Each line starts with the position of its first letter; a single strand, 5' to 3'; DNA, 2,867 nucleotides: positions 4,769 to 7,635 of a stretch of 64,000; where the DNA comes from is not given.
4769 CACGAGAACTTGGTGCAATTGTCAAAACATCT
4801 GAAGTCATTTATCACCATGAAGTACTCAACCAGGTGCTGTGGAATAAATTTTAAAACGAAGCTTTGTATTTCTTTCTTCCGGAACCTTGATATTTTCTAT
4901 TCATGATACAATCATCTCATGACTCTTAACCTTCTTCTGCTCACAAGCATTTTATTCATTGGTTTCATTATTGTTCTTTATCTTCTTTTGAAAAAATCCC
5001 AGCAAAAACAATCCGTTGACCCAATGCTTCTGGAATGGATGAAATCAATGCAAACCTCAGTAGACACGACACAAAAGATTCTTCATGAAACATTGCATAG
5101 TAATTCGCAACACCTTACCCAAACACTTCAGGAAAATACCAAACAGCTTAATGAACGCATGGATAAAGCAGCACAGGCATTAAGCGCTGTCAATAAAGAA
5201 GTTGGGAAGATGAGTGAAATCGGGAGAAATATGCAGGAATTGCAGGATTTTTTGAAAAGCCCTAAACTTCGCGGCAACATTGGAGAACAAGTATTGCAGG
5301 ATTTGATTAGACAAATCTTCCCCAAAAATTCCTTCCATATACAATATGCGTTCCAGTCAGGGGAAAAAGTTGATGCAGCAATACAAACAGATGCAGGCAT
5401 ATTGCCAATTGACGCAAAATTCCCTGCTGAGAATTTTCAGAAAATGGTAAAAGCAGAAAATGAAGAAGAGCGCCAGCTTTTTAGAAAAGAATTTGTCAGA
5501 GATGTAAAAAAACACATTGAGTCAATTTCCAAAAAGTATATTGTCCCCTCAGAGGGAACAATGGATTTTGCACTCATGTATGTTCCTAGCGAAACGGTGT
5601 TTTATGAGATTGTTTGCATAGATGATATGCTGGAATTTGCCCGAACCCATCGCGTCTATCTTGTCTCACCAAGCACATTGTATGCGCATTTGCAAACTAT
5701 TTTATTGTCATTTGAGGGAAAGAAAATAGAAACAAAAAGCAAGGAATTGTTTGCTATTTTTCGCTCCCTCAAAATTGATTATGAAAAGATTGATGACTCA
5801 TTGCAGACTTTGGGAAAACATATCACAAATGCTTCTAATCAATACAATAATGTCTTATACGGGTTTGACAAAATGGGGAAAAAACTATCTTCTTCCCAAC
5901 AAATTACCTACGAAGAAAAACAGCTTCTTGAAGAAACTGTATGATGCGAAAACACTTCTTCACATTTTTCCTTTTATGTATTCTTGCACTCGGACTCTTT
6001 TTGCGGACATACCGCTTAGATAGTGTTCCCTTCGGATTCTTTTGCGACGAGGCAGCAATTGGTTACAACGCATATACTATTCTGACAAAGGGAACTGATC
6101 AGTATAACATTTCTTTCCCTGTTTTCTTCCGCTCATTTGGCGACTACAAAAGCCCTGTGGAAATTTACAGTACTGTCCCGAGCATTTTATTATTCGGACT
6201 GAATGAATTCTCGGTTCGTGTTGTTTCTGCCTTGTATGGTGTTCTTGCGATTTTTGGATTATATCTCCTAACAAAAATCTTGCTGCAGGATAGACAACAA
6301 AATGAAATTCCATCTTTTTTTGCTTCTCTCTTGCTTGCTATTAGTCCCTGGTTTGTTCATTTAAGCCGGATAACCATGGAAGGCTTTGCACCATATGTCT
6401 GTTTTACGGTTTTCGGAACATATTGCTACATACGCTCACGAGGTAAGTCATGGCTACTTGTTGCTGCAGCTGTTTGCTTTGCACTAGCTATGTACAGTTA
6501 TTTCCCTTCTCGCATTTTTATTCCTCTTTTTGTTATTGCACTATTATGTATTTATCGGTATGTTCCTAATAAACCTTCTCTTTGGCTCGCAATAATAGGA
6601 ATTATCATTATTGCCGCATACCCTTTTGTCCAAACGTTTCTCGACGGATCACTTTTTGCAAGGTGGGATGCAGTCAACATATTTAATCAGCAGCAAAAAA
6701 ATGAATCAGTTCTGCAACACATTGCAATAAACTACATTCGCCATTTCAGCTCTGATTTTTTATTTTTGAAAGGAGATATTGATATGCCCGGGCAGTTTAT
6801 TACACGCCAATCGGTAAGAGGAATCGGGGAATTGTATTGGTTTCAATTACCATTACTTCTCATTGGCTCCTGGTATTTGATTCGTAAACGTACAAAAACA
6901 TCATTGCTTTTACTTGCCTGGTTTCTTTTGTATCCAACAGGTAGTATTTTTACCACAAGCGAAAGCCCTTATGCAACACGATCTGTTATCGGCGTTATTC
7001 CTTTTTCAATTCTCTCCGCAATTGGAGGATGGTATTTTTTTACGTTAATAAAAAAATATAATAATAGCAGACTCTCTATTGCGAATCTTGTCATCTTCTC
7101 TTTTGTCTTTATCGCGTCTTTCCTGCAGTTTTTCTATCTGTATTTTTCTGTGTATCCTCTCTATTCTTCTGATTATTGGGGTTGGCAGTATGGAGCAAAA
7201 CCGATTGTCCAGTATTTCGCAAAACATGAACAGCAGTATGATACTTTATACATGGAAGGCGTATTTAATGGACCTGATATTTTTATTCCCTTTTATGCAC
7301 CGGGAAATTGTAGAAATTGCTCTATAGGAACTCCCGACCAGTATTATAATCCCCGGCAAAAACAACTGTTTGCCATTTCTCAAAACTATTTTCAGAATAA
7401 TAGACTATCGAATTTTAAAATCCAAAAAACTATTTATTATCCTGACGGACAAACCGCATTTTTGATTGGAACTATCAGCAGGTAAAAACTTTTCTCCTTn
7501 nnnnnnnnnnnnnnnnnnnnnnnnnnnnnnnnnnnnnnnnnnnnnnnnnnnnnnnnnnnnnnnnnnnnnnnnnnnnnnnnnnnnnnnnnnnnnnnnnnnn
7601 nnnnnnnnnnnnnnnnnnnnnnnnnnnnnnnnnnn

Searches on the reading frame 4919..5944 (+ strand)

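Call 16: search_protein_families(library=pfam, proteins=[window:4919-5944:+], max_evalue=0.0001)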
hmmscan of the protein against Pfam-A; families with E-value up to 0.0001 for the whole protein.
window:4919-5944:+ (341 aa): 1 family
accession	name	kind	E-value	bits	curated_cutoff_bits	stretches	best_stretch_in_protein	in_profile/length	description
PF02646.22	RmuC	-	1.7e-55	188.7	26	1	58-316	2-270/291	RmuC family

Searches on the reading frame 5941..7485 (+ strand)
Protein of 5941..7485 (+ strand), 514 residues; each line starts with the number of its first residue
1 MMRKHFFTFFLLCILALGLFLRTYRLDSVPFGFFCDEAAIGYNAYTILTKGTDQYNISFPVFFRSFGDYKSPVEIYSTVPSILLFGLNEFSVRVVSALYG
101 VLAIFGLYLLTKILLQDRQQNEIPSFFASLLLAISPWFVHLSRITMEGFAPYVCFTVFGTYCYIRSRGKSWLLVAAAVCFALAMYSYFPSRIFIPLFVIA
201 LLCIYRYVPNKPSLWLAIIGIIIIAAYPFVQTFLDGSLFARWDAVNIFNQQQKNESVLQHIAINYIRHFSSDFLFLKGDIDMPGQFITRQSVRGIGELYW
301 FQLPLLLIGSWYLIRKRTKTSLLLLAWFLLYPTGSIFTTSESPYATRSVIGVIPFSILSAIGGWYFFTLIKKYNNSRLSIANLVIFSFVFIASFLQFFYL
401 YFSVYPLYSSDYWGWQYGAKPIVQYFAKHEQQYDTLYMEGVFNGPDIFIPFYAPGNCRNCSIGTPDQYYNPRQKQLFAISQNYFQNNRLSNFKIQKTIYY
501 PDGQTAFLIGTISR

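Call 16: search_protein_families(library=pfam, proteins=[window:5941-7485:+], max_evalue=0.0001)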
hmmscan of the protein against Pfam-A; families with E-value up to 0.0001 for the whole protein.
window:5941-7485:+ (514 aa): 1 family
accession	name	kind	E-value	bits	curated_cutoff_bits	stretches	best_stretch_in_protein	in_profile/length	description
PF13231.12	PMT_2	-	7.2e-13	49.5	26.1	1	81-227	13-155/160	Dolichyl-phosphate-mannose-protein mannosyltransferase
